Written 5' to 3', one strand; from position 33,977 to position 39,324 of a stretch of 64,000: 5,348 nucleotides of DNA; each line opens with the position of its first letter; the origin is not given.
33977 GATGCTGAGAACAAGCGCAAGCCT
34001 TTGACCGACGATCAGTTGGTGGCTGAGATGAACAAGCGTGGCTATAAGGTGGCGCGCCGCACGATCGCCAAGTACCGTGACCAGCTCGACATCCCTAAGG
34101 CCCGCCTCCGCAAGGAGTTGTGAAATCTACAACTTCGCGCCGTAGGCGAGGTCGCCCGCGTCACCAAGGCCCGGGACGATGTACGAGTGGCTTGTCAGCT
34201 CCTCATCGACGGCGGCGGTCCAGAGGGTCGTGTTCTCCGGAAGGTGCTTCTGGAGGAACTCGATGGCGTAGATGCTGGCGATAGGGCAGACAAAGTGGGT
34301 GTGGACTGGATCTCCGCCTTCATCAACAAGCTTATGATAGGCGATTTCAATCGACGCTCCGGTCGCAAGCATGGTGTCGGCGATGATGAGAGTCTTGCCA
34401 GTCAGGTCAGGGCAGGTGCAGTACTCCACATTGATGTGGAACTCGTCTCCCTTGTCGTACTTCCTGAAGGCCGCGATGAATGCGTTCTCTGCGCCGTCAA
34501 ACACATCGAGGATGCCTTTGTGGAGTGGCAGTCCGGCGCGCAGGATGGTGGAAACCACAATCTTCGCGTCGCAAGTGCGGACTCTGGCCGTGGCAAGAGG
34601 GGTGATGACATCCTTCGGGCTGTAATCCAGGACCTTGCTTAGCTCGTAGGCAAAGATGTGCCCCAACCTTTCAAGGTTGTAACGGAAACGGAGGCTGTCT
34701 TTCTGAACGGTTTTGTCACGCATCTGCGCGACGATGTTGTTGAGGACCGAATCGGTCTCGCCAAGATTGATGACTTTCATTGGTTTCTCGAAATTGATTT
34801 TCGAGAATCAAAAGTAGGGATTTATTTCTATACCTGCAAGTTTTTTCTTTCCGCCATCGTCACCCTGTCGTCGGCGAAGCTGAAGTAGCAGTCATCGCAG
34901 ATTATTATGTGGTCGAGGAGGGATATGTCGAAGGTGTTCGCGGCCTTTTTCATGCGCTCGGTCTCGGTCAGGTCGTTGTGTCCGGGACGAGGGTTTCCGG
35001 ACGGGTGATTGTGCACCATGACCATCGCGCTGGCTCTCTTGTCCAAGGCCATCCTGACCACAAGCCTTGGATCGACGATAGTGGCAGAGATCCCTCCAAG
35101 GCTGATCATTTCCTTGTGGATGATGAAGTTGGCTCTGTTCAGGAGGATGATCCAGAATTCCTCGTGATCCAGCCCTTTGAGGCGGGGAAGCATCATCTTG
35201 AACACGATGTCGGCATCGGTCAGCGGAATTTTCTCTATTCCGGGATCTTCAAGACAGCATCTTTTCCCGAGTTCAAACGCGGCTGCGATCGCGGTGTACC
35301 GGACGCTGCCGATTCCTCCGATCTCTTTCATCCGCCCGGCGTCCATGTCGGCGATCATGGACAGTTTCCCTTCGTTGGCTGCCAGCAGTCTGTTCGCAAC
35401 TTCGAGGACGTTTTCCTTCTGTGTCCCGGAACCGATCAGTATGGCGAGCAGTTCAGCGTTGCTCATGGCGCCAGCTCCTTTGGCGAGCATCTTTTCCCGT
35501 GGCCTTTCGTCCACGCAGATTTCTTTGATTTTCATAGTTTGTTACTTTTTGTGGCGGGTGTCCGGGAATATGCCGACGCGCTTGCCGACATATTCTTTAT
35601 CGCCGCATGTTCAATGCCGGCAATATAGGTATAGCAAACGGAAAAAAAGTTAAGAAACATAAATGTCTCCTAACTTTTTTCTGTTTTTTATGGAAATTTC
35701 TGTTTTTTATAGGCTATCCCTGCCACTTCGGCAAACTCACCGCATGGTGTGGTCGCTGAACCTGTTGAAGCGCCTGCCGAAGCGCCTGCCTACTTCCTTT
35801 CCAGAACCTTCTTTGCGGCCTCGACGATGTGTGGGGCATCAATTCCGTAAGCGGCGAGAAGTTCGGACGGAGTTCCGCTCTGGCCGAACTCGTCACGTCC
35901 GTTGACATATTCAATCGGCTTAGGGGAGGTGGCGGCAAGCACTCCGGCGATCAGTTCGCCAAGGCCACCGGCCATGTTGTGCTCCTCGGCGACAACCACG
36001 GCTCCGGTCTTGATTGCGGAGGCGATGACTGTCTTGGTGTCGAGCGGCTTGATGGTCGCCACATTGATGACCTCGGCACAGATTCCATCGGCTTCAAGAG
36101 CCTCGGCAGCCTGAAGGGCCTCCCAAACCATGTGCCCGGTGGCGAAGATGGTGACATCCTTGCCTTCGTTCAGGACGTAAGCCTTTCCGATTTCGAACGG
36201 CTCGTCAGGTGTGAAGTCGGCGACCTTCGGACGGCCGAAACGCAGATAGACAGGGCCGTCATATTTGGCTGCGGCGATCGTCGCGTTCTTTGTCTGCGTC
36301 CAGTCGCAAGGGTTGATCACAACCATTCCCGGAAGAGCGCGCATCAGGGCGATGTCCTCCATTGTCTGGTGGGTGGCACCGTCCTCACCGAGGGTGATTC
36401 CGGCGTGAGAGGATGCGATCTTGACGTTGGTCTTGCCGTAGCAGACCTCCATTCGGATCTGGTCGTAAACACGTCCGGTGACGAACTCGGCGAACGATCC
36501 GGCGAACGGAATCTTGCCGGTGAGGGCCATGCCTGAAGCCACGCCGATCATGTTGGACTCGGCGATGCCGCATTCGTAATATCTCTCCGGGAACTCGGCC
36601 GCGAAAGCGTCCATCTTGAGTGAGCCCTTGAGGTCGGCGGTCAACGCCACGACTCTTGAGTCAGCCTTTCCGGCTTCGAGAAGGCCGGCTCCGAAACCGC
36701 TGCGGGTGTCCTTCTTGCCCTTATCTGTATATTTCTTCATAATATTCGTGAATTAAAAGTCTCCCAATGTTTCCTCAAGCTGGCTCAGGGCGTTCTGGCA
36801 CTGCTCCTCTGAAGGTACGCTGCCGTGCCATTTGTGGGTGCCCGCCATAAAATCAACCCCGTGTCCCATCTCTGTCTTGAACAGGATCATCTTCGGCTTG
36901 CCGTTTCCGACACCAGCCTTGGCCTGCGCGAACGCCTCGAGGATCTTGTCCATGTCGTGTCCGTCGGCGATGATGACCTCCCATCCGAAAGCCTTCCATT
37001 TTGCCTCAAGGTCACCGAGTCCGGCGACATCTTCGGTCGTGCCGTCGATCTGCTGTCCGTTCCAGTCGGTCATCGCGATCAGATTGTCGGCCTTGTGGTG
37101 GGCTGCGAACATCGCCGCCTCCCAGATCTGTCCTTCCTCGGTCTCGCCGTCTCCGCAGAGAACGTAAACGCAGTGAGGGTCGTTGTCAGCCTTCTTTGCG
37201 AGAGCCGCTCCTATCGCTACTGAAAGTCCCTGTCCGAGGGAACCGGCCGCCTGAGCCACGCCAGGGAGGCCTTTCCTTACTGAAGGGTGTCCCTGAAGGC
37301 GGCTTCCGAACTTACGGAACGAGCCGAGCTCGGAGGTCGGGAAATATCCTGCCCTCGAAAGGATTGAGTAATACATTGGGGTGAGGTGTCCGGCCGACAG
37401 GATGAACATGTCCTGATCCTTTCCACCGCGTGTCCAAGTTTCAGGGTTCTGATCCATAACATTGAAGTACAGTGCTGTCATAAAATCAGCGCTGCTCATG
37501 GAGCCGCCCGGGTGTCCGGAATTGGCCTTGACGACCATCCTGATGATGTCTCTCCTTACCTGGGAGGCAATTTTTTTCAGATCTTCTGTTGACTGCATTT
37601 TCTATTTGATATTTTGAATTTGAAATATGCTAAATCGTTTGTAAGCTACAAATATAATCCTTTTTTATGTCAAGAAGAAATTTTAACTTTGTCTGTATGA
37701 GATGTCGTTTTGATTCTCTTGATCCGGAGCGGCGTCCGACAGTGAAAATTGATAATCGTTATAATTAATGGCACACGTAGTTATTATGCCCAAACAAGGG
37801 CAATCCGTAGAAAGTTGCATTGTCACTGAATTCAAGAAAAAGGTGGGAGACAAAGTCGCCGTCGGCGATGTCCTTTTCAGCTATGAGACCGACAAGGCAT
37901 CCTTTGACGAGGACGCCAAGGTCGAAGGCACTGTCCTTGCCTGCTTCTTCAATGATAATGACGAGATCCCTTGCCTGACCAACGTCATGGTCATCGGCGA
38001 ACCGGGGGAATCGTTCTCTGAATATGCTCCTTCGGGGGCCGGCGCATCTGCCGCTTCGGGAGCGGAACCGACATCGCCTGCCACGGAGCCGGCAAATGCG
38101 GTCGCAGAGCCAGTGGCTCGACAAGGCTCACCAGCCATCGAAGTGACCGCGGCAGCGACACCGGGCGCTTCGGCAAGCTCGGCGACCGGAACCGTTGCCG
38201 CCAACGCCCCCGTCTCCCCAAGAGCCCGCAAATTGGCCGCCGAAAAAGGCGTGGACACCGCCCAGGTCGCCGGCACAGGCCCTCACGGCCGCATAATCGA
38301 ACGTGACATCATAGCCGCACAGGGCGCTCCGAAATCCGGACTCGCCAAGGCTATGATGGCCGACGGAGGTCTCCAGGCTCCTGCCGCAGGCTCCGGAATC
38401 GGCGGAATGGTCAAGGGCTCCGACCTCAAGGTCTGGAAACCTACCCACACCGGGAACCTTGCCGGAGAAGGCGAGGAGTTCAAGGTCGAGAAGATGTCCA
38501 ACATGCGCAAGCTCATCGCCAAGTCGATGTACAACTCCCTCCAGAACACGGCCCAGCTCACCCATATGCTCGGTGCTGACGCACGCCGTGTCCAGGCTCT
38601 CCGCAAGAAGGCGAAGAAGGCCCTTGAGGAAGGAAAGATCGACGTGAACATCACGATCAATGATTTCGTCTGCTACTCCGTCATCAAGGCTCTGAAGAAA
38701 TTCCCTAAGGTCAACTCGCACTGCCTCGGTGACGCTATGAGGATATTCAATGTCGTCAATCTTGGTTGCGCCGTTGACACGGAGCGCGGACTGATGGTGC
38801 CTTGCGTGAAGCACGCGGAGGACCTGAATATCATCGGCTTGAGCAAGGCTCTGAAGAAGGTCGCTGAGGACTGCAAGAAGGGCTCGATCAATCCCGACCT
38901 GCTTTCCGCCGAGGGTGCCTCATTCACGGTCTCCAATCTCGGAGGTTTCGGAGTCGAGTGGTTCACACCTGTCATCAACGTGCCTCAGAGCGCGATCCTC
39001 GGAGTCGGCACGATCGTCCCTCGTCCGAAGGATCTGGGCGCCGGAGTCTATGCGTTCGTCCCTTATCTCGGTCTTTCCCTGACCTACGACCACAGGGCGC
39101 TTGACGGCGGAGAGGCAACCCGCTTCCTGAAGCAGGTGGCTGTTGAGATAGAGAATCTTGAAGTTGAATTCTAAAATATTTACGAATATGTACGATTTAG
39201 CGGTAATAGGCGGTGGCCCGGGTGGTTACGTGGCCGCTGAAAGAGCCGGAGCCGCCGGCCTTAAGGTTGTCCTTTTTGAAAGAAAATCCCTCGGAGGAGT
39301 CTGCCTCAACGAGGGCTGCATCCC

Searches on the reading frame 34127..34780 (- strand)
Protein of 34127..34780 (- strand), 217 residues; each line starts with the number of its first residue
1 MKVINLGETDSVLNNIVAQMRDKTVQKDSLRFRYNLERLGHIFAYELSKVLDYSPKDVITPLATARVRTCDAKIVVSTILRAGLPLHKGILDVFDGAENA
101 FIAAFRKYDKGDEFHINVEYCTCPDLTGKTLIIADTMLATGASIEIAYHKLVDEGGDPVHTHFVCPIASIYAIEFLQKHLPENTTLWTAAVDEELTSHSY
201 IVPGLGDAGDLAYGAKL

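Call 56: search_protein_families(library=pfam, proteins=[window:34127-34780:-], max_evalue=0.0001)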
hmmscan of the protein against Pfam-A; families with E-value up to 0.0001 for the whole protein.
window:34127-34780:- (217 aa): 2 families
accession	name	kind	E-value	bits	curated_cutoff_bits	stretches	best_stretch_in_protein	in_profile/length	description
PF14681.12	UPRTase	-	1.1e-35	123.4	27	1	12-214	6-205/206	Uracil phosphoribosyltransferase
PF00156.33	Pribosyltran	-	8.3e-08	32.1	26.3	1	66-164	22-123/158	Phosphoribosyl transferase domain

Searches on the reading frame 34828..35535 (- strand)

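Call 56: search_protein_families(library=pfam, proteins=[window:34828-35535:-], max_evalue=0.0001)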
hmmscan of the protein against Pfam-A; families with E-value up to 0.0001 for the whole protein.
window:34828-35535:- (235 aa): 2 families
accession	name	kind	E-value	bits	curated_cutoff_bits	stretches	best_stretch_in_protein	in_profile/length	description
PF04002.20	RadC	-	8.7e-39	132.6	22.1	1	106-223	2-119/121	RadC-like JAB domain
PF20582.4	UPF0758_N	-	1.7e-24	86.1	27.1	1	3-80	1-76/77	UPF0758 N-terminal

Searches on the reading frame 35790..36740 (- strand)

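Call 57: search_protein_families(library=pfam, proteins=[window:35790-36740:-], max_evalue=0.0001)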
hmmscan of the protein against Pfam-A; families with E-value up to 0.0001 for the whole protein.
window:35790-36740:- (316 aa): 3 families
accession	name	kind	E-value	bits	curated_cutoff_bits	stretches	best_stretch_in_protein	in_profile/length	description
PF02779.29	Transket_pyr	-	3.1e-44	151.1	27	1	10-173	3-172/174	Transketolase, pyrimidine binding domain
PF02780.25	Transketolase_C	-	7e-33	113.6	25.9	1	185-305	1-124/124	Transketolase, C-terminal domain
PF22613.1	Transketolase_C_1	-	9.5e-09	35.9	27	1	187-301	2-113/113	Transketolase-like TK C-terminal domain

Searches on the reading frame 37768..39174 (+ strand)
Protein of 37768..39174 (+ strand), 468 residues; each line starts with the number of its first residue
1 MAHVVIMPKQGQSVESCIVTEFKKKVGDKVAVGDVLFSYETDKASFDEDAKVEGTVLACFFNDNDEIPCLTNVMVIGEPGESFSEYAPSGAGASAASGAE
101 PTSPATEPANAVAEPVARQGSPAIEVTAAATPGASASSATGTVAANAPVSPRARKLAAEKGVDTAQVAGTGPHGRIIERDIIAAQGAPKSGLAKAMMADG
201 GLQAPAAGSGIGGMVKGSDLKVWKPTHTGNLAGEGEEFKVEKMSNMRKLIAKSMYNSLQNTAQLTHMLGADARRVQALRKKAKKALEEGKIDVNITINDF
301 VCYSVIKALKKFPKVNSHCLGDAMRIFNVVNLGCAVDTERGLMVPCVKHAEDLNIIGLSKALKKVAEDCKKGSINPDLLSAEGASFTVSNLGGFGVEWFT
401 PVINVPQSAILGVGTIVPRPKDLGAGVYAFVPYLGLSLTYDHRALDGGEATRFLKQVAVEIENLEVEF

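Call 57: search_protein_families(library=pfam, proteins=[window:37768-39174:+], max_evalue=0.0001)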
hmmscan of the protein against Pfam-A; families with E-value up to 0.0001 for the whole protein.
window:37768-39174:+ (468 aa): 3 families
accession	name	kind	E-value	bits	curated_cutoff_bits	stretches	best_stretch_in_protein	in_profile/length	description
PF00198.28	2-oxoacid_dh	-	3.4e-64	216.9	23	1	237-465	3-228/232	2-oxoacid dehydrogenases acyltransferase (catalytic domain)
PF02817.22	E3_binding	-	2.5e-14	53.7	23.7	1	149-181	3-35/36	e3 binding domain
PF00364.28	Biotin_lipoyl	-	1.3e-09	38.1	22.1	1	4-67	2-64/73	Biotin-requiring enzyme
